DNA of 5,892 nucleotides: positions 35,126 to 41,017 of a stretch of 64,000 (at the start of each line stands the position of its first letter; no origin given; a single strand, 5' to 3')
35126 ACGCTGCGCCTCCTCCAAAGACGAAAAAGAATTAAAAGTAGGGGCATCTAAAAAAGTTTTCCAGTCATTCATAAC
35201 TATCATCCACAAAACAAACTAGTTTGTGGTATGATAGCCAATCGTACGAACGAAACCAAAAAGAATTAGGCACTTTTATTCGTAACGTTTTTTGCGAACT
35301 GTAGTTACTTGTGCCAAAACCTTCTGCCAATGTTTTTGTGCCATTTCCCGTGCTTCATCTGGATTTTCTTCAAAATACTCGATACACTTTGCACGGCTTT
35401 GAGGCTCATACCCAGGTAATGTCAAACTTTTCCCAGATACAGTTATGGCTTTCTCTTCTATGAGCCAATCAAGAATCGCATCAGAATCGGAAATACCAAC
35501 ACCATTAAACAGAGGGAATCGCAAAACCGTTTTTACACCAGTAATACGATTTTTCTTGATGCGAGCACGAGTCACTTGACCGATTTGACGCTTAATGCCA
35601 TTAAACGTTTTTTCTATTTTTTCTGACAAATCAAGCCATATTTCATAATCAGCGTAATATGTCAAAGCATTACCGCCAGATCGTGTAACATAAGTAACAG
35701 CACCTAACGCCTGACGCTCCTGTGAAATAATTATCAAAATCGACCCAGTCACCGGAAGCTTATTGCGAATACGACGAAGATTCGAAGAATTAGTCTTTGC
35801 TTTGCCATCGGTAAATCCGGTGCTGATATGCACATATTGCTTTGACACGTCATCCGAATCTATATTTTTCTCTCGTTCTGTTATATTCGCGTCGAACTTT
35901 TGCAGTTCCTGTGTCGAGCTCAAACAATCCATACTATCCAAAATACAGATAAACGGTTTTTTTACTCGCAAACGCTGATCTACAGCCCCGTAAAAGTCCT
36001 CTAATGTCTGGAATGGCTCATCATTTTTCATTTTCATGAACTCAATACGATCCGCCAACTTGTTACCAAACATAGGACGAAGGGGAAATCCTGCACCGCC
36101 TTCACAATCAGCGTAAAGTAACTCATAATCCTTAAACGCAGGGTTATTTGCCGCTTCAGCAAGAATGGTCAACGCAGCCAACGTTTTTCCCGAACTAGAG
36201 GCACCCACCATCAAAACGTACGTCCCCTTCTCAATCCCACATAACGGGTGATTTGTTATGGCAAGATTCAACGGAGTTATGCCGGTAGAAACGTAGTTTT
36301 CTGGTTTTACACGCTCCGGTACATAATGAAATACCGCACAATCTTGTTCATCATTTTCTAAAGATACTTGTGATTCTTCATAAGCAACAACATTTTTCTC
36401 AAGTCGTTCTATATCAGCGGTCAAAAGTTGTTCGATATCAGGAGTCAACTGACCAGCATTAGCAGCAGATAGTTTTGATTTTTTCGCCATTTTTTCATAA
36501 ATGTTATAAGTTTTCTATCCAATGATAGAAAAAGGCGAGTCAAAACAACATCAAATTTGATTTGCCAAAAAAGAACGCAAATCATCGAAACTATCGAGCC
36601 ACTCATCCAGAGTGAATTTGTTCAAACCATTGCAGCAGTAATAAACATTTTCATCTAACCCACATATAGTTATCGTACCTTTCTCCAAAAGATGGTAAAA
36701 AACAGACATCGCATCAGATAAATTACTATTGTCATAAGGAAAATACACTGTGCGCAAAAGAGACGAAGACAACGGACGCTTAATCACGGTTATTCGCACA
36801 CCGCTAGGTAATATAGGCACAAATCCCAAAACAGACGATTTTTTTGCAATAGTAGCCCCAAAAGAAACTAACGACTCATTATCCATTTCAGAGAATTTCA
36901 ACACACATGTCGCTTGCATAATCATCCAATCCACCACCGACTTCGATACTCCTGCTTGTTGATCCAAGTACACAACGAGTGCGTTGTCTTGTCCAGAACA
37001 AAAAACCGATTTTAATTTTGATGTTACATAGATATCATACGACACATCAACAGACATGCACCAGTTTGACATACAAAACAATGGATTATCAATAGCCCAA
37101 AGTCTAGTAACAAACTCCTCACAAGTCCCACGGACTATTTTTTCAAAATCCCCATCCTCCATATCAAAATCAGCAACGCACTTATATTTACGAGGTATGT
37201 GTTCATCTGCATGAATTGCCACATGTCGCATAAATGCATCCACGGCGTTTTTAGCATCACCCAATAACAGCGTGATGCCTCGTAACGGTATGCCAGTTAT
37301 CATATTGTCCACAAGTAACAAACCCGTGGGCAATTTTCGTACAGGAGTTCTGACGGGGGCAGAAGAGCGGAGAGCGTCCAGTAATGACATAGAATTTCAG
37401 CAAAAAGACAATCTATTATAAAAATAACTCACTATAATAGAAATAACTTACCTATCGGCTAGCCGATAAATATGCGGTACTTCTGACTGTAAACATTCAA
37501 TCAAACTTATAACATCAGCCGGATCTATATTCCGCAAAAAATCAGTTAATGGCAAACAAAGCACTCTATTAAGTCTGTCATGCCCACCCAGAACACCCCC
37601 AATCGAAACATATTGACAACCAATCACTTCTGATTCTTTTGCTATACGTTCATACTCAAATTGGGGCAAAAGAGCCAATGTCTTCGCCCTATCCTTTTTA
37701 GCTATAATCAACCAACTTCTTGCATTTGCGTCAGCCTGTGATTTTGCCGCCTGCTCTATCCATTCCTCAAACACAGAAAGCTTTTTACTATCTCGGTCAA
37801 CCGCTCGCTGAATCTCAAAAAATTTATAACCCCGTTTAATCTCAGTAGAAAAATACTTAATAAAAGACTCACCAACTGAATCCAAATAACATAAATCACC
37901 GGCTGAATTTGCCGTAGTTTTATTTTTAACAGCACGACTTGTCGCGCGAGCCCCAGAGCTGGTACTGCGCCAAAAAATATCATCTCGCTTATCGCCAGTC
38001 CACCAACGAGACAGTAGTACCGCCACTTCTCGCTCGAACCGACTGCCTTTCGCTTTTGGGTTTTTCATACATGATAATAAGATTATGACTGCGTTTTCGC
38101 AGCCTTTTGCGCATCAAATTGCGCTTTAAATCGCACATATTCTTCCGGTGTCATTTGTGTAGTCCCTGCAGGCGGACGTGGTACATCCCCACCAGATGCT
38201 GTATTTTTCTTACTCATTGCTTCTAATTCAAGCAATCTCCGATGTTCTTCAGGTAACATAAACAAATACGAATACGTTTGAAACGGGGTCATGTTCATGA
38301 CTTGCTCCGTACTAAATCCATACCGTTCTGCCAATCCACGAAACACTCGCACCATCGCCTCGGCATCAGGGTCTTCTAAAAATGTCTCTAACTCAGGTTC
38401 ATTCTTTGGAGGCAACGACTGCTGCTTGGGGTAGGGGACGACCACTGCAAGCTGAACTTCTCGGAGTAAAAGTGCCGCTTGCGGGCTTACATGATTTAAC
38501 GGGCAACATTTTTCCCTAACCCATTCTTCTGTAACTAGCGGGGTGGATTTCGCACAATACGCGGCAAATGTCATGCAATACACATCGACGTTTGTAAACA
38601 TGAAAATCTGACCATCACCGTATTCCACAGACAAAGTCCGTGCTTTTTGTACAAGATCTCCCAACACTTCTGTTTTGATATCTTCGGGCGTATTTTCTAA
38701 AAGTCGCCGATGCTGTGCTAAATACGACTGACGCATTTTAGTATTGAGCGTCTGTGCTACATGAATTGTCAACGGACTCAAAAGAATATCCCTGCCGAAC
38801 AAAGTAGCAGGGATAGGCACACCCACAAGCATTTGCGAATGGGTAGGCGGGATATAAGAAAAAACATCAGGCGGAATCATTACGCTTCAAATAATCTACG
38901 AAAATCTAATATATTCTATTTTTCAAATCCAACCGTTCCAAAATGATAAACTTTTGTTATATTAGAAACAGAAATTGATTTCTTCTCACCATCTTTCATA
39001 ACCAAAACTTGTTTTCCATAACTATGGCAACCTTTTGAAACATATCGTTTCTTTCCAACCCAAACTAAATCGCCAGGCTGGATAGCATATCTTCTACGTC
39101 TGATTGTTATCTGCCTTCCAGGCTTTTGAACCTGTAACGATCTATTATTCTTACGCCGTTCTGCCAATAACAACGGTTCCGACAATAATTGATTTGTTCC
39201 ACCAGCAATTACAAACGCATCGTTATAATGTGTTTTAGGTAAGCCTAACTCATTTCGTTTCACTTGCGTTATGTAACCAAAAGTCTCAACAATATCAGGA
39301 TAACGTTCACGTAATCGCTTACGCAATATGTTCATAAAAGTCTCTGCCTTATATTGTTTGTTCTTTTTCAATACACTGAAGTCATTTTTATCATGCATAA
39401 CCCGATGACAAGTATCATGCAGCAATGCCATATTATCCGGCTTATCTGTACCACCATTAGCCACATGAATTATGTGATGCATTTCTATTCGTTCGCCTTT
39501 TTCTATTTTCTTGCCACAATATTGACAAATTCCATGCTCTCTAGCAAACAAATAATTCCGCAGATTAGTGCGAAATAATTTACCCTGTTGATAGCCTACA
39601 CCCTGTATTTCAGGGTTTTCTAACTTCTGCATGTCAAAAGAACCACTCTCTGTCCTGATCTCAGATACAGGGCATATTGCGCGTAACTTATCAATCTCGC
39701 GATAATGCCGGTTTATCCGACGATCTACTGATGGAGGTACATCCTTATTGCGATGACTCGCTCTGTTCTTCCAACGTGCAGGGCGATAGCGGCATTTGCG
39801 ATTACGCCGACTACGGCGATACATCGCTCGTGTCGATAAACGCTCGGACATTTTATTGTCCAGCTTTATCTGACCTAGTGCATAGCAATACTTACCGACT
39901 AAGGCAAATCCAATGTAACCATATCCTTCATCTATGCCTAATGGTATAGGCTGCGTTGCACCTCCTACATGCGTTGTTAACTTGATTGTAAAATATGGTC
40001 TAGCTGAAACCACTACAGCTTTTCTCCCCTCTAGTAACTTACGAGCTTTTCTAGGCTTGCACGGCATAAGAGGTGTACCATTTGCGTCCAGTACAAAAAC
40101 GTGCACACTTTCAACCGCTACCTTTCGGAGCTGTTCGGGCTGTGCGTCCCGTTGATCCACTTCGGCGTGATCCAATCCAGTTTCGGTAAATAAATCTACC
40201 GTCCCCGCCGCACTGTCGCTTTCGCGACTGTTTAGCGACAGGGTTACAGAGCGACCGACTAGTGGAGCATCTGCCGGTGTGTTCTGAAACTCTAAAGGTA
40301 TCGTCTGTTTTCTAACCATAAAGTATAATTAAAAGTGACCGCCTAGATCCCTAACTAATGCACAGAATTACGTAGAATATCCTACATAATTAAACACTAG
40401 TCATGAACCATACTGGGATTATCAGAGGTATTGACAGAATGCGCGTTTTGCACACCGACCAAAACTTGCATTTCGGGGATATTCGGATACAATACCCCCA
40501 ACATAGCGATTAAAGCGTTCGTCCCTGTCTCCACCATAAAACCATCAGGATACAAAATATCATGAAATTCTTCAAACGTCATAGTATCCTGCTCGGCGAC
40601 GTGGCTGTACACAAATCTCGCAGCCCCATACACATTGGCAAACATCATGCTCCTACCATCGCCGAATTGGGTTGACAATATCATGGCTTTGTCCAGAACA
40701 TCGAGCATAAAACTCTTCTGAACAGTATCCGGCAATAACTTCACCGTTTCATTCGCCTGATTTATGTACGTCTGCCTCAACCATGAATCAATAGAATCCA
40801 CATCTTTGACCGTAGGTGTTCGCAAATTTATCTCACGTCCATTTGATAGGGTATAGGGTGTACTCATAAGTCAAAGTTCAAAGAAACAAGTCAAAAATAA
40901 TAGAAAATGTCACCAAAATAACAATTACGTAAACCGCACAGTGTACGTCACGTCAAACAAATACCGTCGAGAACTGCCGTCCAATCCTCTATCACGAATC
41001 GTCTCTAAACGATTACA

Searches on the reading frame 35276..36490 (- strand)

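Call 15: search_protein_families(library=pfam, proteins=[window:35276-36490:-], max_evalue=0.01)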
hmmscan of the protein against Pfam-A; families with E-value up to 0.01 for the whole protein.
window:35276-36490:- (404 aa): 2 families
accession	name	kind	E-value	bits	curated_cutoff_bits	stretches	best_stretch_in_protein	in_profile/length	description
PF00154.27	RecA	-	6e-11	42.7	27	1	230-333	160-261/262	recA bacterial DNA recombination protein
PF13524.12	Glyco_trans_1_2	-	0.0037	17.7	25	1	366-398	104-136/144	Glycosyl transferase-like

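Call 39: search_protein_families(library=phrogs, proteins=[window:35276-36490:-], max_evalue=0.001)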
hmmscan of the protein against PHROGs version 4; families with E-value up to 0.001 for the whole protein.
window:35276-36490:- (404 aa): 3 families
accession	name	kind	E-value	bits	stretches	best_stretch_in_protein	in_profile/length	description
phrog_97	-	other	4.1e-28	99.8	2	63-284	46-249/506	UvsX-like recombinase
phrog_8337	-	DNA, RNA and nucleotide metabolism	5.3e-11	43.4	1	60-198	43-171/273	DNA repair protein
phrog_19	-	DNA, RNA and nucleotide metabolism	0.00023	21.2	1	62-132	330-392/621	DnaB-like replicative helicase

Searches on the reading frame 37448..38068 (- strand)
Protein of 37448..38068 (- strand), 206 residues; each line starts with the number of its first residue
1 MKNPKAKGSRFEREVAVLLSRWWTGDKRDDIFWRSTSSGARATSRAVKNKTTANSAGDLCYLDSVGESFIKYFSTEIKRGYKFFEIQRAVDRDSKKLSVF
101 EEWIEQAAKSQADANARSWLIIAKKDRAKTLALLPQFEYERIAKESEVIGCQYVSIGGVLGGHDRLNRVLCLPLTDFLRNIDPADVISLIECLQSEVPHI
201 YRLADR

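Call 15: search_protein_families(library=pfam, proteins=[window:37448-38068:-], max_evalue=0.01)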
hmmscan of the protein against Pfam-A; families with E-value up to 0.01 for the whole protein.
window:37448-38068:- (206 aa): 1 family
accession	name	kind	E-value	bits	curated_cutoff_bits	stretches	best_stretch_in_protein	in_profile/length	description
PF24608.2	PDDEXK_15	-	1.8e-13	51.1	27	1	4-187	2-163/164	Phage putative PDDEXK endonuclease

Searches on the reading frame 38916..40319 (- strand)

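Call 10: search_protein_families(library=phrogs, proteins=[window:38916-40319:-], max_evalue=0.001)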
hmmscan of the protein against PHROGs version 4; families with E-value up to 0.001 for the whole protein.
window:38916-40319:- (467 aa): 25 families
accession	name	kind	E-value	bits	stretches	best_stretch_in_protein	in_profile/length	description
phrog_119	-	DNA, RNA and nucleotide metabolism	5.9e-47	161.5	1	74-390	2-330/443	HNH endonuclease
phrog_2214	-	DNA, RNA and nucleotide metabolism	1.5e-37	130.8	1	73-338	4-266/429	HNH endonuclease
phrog_32617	-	unknown function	1.1e-12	48.3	1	72-225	19-182/382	-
phrog_6050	-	DNA, RNA and nucleotide metabolism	1e-11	45.3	1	248-321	296-365/402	HNH endonuclease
phrog_589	-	DNA, RNA and nucleotide metabolism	2.2e-11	44.8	1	252-306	81-136/179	HNH endonuclease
phrog_144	-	DNA, RNA and nucleotide metabolism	2.7e-11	44.5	1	251-326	73-151/175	HNH endonuclease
phrog_7785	-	DNA, RNA and nucleotide metabolism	6.7e-11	43.4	1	247-311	55-114/147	HNH endonuclease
phrog_338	-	DNA, RNA and nucleotide metabolism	4e-10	40.6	1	255-314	202-265/340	HNH endonuclease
phrog_15103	-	unknown function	5.7e-10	40.1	1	252-322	193-268/280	-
phrog_1271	-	DNA, RNA and nucleotide metabolism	5.7e-09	36.8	1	217-319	247-326/361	HNH endonuclease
phrog_5718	-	DNA, RNA and nucleotide metabolism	1.6e-08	35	1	244-321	110-186/394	HNH endonuclease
phrog_8048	-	DNA, RNA and nucleotide metabolism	3.1e-08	34.1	1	251-314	165-231/273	HNH endonuclease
phrog_333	-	DNA, RNA and nucleotide metabolism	4.6e-08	34.3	1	253-306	24-76/138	HNH endonuclease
phrog_2118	-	DNA, RNA and nucleotide metabolism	5.7e-08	33.7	1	239-299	153-212/301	HNH endonuclease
phrog_740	-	DNA, RNA and nucleotide metabolism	2e-07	31.3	1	248-311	24-87/332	HNH endonuclease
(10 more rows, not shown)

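Call 14: search_protein_families(library=pfam, proteins=[window:38916-40319:-], max_evalue=0.01)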
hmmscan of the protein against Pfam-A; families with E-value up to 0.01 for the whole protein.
window:38916-40319:- (467 aa): 3 families
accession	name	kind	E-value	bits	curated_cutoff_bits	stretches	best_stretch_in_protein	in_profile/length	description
PF14239.11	RRXRR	-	1.1e-52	178.8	25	1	74-246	1-174/174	RRXRR protein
PF01844.29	HNH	-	2.1e-13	50.6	21.4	1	265-310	1-46/47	HNH endonuclease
PF14279.12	HNH_5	-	5.4e-06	26.7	27.5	1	265-313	1-48/56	HNH endonuclease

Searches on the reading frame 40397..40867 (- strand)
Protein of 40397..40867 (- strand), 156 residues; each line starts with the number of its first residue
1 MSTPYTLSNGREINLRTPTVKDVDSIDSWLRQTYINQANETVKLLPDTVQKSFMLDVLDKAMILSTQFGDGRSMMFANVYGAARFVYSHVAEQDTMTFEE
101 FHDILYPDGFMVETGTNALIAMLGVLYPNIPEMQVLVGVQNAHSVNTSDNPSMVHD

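Call 10: search_protein_families(library=phrogs, proteins=[window:40397-40867:-], max_evalue=0.001)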
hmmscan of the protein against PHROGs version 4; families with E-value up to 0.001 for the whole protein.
window:40397-40867:- (156 aa): 0 families

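Call 78: search_protein_families(library=pfam, proteins=[window:40397-40867:-], max_evalue=0.1)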
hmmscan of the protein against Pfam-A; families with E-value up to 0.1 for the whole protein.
window:40397-40867:- (156 aa): 1 family
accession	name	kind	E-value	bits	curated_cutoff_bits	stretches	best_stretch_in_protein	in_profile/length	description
PF18697.7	MLVIN_C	-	0.071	13.3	29.2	0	15-39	31-55/56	Murine leukemia virus (MLV) integrase (IN) C-terminal domain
